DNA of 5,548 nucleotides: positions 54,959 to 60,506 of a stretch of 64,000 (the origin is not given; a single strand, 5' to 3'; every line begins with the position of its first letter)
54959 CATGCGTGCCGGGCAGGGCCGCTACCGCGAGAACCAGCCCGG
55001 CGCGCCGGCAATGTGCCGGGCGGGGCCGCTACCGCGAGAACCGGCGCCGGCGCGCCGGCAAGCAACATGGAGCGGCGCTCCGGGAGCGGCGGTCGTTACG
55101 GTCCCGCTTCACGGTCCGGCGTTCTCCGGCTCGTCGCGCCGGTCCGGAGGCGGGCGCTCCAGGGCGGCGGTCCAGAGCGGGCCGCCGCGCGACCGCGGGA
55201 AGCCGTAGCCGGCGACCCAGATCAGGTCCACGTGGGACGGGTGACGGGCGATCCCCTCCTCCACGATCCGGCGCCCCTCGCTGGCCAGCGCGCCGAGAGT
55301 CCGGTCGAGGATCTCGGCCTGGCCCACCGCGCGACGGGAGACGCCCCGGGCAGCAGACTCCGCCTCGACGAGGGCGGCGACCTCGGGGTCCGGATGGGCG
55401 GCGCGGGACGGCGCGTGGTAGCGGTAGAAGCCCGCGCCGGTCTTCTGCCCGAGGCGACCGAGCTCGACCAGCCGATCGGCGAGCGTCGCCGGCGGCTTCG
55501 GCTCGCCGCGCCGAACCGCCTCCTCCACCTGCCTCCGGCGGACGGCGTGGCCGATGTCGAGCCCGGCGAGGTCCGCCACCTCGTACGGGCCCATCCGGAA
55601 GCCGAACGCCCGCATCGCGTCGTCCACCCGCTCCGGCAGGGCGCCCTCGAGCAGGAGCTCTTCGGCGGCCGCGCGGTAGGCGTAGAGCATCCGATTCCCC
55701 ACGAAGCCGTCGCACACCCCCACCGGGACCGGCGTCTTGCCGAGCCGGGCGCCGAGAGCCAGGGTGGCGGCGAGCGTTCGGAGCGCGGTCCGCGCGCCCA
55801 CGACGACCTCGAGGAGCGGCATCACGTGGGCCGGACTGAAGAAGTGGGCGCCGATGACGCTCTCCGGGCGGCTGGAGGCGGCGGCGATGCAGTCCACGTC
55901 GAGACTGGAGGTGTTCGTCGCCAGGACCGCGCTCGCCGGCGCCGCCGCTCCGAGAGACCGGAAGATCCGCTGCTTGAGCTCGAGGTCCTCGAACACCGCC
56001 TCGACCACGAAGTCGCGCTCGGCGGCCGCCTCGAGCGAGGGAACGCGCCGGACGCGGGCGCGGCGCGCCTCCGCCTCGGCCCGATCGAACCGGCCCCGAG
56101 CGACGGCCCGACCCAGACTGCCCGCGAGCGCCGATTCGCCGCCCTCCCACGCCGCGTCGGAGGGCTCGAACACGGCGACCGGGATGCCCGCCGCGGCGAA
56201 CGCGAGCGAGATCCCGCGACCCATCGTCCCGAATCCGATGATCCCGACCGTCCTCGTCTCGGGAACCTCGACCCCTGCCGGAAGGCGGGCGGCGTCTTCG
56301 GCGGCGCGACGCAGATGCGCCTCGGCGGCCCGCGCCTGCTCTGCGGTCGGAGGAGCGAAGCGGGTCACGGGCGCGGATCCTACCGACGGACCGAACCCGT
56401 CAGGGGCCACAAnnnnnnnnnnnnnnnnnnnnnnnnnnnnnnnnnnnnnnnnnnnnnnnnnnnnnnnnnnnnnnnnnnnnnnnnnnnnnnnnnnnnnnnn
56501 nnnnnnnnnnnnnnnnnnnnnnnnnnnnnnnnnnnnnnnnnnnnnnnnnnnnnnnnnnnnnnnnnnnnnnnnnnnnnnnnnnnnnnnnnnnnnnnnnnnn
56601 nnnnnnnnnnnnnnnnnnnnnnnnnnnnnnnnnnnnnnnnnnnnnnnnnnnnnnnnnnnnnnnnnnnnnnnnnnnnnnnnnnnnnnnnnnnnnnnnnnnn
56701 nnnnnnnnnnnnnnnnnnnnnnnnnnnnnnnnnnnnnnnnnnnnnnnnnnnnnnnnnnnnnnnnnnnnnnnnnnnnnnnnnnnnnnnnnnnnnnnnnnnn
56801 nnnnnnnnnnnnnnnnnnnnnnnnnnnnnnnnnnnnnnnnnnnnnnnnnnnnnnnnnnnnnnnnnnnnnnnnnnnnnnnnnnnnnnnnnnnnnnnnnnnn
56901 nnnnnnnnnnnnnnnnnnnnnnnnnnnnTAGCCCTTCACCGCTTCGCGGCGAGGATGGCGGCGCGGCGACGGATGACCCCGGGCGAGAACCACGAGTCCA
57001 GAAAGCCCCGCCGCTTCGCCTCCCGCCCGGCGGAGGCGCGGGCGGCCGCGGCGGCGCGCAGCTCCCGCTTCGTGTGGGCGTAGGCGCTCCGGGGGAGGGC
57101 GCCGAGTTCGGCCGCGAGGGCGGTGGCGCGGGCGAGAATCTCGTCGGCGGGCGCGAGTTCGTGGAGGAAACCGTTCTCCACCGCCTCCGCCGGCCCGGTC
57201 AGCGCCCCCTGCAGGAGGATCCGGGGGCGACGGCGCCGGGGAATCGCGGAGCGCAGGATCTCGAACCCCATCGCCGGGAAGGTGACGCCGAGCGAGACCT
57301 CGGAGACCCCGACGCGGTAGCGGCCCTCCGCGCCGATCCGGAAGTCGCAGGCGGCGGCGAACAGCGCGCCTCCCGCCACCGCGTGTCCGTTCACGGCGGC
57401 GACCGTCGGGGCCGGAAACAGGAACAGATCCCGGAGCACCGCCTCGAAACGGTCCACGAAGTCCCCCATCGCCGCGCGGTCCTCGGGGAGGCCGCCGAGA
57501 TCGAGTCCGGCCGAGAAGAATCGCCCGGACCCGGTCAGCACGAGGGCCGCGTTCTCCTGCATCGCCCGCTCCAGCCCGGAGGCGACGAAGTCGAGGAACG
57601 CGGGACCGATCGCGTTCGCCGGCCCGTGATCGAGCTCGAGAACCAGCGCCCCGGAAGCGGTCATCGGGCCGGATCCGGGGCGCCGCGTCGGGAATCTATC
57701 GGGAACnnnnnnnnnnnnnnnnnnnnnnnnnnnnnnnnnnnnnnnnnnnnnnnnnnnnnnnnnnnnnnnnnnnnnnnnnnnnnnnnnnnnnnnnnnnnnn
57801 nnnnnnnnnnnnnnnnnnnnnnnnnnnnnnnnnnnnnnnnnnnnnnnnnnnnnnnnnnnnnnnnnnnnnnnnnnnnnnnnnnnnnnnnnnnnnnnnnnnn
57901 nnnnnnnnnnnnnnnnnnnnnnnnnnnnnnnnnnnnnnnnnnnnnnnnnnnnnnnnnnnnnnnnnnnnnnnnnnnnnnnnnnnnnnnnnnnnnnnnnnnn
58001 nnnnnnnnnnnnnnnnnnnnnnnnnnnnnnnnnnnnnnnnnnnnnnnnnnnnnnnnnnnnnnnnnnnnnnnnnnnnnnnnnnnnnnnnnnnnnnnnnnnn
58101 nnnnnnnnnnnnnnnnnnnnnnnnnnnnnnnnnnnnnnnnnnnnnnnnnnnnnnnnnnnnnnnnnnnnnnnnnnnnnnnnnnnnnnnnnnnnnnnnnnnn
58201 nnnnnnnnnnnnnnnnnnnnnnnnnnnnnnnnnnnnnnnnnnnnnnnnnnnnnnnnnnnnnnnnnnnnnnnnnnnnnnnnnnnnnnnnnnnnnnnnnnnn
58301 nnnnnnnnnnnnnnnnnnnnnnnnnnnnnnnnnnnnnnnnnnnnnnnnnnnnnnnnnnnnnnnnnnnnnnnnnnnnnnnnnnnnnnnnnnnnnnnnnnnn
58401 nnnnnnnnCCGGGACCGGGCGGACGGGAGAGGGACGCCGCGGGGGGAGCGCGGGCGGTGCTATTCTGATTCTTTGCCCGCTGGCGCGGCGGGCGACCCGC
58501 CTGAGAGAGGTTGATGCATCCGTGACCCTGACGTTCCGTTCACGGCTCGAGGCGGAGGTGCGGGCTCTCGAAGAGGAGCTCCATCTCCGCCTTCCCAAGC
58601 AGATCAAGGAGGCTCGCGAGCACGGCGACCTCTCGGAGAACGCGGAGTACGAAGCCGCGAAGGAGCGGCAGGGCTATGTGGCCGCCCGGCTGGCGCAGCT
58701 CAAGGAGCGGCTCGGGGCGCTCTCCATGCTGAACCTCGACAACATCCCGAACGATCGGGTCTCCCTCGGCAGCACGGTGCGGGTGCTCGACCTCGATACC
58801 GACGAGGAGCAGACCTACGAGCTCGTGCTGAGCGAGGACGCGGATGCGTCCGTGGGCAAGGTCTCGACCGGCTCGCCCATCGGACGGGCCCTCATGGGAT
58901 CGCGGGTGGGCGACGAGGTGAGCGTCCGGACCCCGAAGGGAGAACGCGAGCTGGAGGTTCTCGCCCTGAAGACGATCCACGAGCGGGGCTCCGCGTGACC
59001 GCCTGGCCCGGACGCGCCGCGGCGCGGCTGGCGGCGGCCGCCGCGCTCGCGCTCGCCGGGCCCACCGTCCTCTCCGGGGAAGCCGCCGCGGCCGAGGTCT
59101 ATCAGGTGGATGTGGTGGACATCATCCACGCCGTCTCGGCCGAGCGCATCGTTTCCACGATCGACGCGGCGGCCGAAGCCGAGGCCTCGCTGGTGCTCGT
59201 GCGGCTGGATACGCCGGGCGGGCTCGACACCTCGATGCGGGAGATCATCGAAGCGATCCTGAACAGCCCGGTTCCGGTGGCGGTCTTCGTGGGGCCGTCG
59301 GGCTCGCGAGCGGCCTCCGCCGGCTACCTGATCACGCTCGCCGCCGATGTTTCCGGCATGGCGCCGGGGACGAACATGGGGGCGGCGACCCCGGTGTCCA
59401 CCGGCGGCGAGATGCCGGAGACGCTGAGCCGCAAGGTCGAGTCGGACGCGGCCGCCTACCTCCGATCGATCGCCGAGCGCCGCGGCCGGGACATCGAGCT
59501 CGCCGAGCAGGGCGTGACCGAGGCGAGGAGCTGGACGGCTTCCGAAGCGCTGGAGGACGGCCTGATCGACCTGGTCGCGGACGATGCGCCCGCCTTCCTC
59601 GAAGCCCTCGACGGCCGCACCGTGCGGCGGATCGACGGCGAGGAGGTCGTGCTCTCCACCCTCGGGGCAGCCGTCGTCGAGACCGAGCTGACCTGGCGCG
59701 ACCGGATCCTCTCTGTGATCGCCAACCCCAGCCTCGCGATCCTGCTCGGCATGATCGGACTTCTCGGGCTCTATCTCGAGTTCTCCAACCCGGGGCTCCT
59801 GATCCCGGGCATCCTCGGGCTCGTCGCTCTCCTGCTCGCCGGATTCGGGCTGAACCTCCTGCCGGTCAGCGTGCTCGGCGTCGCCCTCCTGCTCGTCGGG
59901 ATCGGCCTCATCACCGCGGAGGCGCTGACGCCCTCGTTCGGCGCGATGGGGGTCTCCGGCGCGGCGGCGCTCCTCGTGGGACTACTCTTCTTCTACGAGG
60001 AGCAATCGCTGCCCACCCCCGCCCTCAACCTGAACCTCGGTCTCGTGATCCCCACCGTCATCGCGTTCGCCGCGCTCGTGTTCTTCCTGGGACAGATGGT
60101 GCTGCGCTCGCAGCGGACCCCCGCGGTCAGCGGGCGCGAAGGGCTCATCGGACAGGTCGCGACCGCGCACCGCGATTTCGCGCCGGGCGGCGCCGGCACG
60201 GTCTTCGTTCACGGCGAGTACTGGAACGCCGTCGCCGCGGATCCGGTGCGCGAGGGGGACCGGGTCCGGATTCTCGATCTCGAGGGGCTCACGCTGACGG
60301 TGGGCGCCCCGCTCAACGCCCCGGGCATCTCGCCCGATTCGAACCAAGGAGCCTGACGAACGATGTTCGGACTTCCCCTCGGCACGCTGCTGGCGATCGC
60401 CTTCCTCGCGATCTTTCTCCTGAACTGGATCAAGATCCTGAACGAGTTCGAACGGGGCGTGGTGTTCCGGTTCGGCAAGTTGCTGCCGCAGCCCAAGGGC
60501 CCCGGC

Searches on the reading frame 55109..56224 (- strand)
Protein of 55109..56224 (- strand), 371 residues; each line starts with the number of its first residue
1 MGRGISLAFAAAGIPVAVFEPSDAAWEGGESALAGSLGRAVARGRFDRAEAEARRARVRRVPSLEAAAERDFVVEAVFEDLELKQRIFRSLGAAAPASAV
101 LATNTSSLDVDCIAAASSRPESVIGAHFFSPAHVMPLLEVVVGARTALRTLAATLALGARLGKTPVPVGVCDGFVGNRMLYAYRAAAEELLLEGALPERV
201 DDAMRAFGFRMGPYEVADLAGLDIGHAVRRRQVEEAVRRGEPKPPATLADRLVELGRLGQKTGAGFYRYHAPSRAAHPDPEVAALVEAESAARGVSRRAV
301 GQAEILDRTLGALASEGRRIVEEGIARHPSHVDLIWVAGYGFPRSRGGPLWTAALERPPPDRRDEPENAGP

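Call 17: search_protein_families(library=pfam, proteins=[window:55109-56224:-], max_evalue=0.001)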
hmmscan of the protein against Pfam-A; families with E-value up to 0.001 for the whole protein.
window:55109-56224:- (371 aa): 2 families
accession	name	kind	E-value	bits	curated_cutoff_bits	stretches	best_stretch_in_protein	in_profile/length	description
PF02737.24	3HCDH_N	-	3e-49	167.8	22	1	1-168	10-177/180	3-hydroxyacyl-CoA dehydrogenase, NAD binding domain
PF00725.27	3HCDH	-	3.9e-31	107.9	22.1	1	173-269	1-97/97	3-hydroxyacyl-CoA dehydrogenase, C-terminal domain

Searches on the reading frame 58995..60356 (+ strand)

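Call 60: search_protein_families(library=pfam, proteins=[window:58995-60356:+], max_evalue=0.00001)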
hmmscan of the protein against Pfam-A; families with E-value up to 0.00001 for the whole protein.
window:58995-60356:+ (453 aa): 3 families
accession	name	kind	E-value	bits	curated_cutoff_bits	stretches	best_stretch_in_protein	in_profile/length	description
PF24961.1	NfeD_membrane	-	7.2e-23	81.3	26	1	247-364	2-115/119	NfeD integral membrane domain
PF25145.1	NfeD1b_N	-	2.2e-18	67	40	1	35-198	2-159/189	NfeD1b, N-terminal domain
PF01957.25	NfeD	-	1.5e-13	51.2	29.1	1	382-436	2-55/57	NfeD-like C-terminal, partner-binding domain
